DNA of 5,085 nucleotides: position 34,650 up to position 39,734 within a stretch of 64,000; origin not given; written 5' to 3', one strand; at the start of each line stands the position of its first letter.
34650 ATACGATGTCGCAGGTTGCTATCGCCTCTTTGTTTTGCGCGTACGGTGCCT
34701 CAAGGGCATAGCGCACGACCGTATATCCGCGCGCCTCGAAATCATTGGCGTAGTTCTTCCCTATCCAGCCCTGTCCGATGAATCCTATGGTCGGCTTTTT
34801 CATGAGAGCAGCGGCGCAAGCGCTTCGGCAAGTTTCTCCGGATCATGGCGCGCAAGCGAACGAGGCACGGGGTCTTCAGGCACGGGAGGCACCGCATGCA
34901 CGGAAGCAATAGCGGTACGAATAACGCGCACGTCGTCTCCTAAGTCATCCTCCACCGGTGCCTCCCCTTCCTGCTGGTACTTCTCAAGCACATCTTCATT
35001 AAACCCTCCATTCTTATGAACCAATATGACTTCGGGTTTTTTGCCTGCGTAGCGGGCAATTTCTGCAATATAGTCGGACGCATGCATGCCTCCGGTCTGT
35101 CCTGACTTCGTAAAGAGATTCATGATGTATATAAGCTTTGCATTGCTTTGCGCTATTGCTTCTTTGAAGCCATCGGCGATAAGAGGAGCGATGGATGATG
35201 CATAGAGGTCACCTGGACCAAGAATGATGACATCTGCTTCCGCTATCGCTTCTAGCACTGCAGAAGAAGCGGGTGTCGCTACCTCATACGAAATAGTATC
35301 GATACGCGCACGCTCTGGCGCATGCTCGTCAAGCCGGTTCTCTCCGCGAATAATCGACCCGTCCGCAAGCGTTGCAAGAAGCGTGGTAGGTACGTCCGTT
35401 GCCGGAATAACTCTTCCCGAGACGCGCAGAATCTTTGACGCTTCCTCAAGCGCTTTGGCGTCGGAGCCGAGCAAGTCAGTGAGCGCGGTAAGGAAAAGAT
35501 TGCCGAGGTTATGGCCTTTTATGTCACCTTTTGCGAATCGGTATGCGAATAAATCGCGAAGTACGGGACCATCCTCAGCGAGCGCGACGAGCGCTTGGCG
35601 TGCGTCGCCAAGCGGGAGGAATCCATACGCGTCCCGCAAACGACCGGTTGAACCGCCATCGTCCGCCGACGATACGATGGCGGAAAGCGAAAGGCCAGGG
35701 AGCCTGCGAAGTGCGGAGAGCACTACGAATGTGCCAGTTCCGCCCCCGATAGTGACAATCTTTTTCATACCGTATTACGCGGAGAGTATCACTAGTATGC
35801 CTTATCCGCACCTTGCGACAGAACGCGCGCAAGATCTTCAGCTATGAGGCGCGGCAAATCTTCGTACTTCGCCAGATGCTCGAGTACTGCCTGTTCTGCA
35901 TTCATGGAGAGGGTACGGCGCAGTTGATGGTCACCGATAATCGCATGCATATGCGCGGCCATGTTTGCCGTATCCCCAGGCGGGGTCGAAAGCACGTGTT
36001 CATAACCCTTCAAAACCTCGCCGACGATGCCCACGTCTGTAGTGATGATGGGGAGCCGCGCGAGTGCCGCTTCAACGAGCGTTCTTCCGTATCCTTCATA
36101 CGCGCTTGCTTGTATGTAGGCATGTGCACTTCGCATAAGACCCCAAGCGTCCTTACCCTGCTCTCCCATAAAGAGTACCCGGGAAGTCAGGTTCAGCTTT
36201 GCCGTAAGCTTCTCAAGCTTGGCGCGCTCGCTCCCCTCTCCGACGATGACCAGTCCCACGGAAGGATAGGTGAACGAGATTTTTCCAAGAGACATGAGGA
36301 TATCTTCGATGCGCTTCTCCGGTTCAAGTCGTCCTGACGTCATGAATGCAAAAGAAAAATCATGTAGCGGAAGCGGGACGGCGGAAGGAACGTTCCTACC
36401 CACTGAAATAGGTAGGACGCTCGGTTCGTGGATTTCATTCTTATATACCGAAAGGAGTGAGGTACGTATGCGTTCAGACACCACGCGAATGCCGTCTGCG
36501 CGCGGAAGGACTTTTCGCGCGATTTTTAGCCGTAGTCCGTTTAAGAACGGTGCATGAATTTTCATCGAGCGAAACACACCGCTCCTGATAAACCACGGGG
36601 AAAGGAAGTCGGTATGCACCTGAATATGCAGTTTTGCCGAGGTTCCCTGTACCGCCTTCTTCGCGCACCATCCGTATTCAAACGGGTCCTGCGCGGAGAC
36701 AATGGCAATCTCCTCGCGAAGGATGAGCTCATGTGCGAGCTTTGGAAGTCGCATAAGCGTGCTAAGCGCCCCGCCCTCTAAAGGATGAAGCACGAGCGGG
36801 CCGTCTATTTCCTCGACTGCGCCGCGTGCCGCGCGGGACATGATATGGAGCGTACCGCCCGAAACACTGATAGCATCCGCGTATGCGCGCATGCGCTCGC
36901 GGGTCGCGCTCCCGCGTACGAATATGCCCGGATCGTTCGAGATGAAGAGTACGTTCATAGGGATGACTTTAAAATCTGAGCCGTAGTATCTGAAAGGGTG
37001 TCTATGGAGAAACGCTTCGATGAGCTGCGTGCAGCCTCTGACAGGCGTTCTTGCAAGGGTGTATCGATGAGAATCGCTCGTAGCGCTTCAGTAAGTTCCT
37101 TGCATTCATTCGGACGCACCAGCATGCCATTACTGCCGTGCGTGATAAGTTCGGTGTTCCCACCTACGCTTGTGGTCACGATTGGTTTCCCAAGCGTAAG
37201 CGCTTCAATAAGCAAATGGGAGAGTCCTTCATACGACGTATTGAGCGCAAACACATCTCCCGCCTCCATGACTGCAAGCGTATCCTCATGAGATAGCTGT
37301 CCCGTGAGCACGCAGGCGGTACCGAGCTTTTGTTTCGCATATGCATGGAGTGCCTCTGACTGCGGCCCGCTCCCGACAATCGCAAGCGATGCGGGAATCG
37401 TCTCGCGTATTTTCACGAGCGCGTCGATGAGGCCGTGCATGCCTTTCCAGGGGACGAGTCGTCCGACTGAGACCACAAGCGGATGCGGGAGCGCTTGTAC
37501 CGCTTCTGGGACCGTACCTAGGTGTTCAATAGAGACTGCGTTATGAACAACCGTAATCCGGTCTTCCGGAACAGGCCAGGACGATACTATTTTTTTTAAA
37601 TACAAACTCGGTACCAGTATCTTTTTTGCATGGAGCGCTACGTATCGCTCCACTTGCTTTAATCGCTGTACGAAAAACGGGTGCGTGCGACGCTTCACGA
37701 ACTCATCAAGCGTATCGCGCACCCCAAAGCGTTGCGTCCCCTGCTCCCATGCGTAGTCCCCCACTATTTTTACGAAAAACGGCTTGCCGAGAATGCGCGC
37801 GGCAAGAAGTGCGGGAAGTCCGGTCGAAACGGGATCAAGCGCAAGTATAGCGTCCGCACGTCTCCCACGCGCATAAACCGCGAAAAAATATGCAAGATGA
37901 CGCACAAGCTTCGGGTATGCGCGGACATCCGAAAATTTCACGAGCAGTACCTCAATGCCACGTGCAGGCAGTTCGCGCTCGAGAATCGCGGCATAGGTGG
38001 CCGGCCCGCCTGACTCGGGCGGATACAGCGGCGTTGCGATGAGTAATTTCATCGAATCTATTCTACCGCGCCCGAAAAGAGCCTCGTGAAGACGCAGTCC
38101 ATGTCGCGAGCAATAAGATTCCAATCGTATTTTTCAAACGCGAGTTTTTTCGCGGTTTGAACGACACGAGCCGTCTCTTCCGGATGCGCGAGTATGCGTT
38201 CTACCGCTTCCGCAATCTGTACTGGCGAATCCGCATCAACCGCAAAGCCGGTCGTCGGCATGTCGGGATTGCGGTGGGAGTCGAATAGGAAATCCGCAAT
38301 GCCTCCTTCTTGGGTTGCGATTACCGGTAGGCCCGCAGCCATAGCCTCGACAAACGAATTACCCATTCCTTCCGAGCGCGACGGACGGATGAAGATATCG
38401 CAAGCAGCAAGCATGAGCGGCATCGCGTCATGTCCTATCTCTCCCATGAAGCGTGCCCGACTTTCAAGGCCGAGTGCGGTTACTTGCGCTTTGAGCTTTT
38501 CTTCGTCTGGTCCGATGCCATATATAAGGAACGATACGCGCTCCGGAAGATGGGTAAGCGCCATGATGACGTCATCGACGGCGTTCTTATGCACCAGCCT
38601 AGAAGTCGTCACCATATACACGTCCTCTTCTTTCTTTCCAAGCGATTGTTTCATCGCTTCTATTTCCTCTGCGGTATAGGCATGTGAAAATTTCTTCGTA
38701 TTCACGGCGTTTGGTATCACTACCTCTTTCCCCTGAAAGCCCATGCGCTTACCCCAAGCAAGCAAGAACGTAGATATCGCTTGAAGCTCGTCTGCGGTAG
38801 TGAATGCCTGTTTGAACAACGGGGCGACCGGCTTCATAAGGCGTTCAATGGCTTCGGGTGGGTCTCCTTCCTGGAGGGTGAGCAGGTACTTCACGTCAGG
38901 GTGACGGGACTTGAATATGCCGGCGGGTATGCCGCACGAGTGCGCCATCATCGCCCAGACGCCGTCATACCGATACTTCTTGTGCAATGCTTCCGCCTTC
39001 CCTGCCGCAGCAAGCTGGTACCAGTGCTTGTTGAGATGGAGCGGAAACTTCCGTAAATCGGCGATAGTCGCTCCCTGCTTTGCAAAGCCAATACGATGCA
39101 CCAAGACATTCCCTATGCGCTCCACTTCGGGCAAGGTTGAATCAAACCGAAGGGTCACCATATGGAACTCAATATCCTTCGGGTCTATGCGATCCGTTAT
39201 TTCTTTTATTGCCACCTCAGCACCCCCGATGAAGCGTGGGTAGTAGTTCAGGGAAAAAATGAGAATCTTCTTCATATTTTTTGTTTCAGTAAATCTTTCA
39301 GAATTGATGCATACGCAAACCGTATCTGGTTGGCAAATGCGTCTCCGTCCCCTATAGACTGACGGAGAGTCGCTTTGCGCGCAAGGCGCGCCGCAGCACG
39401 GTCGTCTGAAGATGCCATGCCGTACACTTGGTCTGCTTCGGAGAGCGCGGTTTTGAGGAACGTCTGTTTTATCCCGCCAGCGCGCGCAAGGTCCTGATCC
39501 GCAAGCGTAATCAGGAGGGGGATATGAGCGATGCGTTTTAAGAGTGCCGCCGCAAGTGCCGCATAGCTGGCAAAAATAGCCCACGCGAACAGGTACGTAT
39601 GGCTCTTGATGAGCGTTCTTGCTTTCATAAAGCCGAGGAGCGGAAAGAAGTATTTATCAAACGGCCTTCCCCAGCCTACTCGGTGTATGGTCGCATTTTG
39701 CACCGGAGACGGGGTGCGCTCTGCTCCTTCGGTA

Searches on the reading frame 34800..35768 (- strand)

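Call 18: search_protein_families(library=pfam, proteins=[window:34800-35768:-], max_evalue=0.001)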
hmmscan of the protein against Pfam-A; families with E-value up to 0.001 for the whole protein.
window:34800-35768:- (322 aa): 1 family
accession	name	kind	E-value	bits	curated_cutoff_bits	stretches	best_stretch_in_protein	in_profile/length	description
PF01933.23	CofD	-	1.3e-75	254.8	30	1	4-281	1-283/290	2-phospho-L-lactate transferase CofD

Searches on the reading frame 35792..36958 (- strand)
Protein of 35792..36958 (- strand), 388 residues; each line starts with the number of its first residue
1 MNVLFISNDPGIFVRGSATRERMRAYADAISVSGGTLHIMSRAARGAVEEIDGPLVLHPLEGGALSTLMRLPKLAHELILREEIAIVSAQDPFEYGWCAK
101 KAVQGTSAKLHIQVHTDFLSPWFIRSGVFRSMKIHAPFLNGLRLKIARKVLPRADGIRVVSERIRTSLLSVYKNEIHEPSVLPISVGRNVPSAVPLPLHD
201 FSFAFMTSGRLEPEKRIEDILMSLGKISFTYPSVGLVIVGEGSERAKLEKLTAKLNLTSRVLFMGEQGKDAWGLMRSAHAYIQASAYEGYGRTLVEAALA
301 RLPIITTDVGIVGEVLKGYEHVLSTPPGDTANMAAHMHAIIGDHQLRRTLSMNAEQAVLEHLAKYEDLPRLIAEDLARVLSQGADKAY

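Call 18: search_protein_families(library=pfam, proteins=[window:35792-36958:-], max_evalue=0.001)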
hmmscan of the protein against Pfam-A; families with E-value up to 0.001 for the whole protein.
window:35792-36958:- (388 aa): 4 families
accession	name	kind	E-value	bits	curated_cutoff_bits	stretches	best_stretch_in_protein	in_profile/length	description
PF00534.26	Glycos_transf_1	-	6.2e-27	94.7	26.4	1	205-356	18-171/172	Glycosyl transferases group 1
PF13692.12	Glyco_trans_1_4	-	2.3e-20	73.7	27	1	205-342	4-141/142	Glycosyl transferases group 1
PF13439.12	Glyco_transf_4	-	2.6e-06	28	28.5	1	37-173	22-153/170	Glycosyltransferase Family 4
PF20706.3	GT4-conflict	-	7.2e-05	22.4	26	1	143-316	136-320/385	Family 4 Glycosyltransferase in conflict systems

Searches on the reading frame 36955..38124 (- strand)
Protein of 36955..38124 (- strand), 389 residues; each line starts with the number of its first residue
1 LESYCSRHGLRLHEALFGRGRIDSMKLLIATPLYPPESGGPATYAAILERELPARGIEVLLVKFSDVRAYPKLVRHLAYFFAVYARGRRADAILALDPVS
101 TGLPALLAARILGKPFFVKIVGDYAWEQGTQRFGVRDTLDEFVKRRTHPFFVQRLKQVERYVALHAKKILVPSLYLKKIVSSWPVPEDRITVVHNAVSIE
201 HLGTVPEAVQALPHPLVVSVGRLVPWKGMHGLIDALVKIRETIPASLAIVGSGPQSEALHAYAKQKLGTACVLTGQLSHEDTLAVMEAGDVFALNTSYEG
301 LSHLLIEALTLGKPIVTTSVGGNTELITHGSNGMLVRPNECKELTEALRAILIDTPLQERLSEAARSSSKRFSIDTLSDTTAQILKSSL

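Call 18: search_protein_families(library=pfam, proteins=[window:36955-38124:-], max_evalue=0.001)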
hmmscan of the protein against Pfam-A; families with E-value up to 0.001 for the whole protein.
window:36955-38124:- (389 aa): 4 families
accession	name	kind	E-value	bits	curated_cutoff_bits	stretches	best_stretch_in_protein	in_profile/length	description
PF00534.26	Glycos_transf_1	-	1.2e-33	116.6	26.4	1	214-367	15-171/172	Glycosyl transferases group 1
PF13692.12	Glyco_trans_1_4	-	1.1e-27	97.5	27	1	215-353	2-141/142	Glycosyl transferases group 1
PF13439.12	Glyco_transf_4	-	1.2e-09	38.8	28.5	1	39-200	2-169/170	Glycosyltransferase Family 4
PF13579.12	Glyco_trans_4_4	-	1.6e-09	38.7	29.7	1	56-195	39-157/158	Glycosyl transferase 4-like domain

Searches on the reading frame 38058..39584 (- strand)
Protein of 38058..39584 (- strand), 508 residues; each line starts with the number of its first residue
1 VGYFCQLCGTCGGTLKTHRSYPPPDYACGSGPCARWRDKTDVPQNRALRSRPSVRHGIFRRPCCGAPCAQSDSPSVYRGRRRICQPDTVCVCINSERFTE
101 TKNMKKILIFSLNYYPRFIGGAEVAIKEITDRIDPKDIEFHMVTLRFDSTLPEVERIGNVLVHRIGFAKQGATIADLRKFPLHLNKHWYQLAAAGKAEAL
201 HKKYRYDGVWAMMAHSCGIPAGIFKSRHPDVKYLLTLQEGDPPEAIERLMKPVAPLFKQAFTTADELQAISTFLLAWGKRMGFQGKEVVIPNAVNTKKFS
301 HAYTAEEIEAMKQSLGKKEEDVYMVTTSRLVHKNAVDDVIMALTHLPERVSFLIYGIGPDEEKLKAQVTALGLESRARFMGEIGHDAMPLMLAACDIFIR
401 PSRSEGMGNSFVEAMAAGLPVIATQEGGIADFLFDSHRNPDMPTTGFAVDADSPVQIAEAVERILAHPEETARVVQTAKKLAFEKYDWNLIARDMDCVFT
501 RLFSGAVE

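Call 18: search_protein_families(library=pfam, proteins=[window:38058-39584:-], max_evalue=0.001)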
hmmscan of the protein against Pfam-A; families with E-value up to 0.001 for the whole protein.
window:38058-39584:- (508 aa): 6 families
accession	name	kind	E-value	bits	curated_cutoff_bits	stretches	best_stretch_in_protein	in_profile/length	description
PF00534.26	Glycos_transf_1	-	2.6e-33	115.4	26.4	1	308-480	2-171/172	Glycosyl transferases group 1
PF13692.12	Glyco_trans_1_4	-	1.3e-27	97.3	27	1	324-466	4-141/142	Glycosyl transferases group 1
PF20706.3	GT4-conflict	-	3.4e-11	43.2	26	1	389-494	276-384/385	Family 4 Glycosyltransferase in conflict systems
PF13439.12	Glyco_transf_4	-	3e-08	34.3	28.5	1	119-297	1-169/170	Glycosyltransferase Family 4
PF13524.12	Glyco_trans_1_2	-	8.8e-08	32.7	25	1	350-494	15-141/144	Glycosyl transferase-like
PF13579.12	Glyco_trans_4_4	-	1.9e-05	25.5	29.7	1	120-292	1-157/158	Glycosyl transferase 4-like domain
